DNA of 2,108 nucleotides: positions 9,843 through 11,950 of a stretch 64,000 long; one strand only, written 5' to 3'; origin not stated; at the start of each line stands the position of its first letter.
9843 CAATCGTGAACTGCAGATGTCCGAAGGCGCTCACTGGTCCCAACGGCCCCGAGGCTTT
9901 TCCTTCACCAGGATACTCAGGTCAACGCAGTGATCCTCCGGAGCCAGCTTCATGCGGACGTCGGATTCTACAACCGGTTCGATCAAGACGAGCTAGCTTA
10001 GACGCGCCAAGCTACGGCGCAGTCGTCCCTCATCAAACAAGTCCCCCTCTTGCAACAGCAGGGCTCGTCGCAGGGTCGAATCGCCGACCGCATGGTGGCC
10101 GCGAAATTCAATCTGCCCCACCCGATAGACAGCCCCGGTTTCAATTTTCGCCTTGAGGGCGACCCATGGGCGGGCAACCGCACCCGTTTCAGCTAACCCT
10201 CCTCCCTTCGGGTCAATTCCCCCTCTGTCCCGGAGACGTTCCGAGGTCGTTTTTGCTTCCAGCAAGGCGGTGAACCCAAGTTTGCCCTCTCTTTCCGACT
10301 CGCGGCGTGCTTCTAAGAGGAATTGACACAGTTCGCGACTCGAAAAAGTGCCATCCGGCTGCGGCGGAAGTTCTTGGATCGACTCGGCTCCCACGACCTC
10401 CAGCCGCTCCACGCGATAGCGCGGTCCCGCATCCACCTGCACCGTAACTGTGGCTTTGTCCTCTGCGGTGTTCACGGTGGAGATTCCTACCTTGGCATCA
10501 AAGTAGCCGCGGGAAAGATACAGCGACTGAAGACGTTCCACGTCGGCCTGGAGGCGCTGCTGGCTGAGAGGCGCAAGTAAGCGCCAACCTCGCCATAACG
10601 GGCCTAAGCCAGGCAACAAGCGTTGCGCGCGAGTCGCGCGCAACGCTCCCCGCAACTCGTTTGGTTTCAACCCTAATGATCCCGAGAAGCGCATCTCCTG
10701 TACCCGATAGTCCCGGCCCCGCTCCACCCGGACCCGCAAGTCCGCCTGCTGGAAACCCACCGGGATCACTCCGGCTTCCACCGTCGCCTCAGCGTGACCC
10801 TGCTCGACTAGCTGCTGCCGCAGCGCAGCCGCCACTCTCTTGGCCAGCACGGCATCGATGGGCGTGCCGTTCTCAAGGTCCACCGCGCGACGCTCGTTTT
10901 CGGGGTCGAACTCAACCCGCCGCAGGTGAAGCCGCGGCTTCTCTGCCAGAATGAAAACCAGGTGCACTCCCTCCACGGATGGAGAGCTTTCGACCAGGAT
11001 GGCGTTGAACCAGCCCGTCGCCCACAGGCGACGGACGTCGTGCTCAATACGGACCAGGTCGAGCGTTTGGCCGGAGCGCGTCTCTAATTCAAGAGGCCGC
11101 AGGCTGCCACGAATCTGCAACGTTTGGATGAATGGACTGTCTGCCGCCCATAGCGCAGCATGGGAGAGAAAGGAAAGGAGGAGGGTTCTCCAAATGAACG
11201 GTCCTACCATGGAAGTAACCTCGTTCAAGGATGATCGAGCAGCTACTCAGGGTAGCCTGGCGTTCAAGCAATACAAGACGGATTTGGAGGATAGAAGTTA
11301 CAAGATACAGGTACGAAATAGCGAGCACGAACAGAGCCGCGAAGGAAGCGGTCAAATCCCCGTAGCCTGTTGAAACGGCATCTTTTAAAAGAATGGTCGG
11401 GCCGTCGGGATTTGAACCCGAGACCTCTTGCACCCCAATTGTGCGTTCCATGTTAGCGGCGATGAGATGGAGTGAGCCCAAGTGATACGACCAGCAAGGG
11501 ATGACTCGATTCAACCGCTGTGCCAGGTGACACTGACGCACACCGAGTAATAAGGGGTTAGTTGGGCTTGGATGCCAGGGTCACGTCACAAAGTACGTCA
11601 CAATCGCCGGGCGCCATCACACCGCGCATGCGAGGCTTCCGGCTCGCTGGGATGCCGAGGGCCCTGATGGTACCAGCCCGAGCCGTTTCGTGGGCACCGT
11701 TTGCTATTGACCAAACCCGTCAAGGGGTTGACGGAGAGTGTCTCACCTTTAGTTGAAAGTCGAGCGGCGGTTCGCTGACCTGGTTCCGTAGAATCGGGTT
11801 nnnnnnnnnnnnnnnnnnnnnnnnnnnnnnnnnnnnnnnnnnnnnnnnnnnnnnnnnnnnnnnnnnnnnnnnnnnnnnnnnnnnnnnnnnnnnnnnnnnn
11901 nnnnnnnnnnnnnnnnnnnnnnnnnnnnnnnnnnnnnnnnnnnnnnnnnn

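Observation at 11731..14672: Nested insertion: IS1182-family element inside the transposase gene of an IS256-family element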

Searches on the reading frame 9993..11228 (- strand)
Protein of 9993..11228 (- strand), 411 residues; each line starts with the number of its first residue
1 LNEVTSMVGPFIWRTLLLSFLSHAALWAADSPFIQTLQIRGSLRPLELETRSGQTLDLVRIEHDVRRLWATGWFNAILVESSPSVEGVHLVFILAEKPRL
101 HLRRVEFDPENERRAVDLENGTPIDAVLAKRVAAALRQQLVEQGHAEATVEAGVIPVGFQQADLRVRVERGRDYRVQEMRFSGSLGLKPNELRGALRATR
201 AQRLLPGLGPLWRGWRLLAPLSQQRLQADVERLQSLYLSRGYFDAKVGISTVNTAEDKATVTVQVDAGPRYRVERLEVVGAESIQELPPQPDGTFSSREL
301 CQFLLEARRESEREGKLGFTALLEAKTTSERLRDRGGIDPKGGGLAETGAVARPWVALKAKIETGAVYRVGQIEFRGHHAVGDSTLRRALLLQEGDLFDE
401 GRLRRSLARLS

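Call 34: search_protein_families(library=pfam, proteins=[window:9993-11228:-], max_evalue=1)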
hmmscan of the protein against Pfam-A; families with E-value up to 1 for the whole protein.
window:9993-11228:- (411 aa): 2 families
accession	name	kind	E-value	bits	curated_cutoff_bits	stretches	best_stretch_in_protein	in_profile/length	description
PF07244.20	POTRA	-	2.6e-29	102.2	21.3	3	174-268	1-79/79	Surface antigen variable number repeat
PF08479.16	POTRA_2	-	0.012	15.9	24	1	220-264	30-72/76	POTRA domain, ShlB-type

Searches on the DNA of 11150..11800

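Call 20: search_rna_families(source=window, start=11150, end=11800, threshold=evalue, max_evalue=1, show_alignments=2)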
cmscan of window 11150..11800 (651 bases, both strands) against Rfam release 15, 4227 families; matches with E-value up to 1: 1.
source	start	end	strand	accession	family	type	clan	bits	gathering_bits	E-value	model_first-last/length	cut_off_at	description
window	11394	11460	-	RF00023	tmRNA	Gene;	CL00001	20.6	47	2.6e-06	1-374/374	no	transfer-messenger RNA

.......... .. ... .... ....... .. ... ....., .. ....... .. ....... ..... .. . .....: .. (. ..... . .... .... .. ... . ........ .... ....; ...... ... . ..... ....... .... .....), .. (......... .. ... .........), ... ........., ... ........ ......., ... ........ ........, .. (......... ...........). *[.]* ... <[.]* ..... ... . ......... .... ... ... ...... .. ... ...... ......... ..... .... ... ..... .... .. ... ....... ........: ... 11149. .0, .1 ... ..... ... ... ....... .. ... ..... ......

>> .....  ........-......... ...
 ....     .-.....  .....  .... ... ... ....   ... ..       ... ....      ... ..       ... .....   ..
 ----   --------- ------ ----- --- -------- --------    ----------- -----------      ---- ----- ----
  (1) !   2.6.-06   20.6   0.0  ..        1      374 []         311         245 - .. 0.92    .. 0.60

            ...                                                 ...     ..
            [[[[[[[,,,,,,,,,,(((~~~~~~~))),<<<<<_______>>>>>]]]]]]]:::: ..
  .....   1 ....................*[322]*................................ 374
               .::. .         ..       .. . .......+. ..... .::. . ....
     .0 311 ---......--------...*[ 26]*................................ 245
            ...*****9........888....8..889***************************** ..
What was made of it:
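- Tried and rejected: Only a sub-threshold tmRNA-like 3' end was found (call 20).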
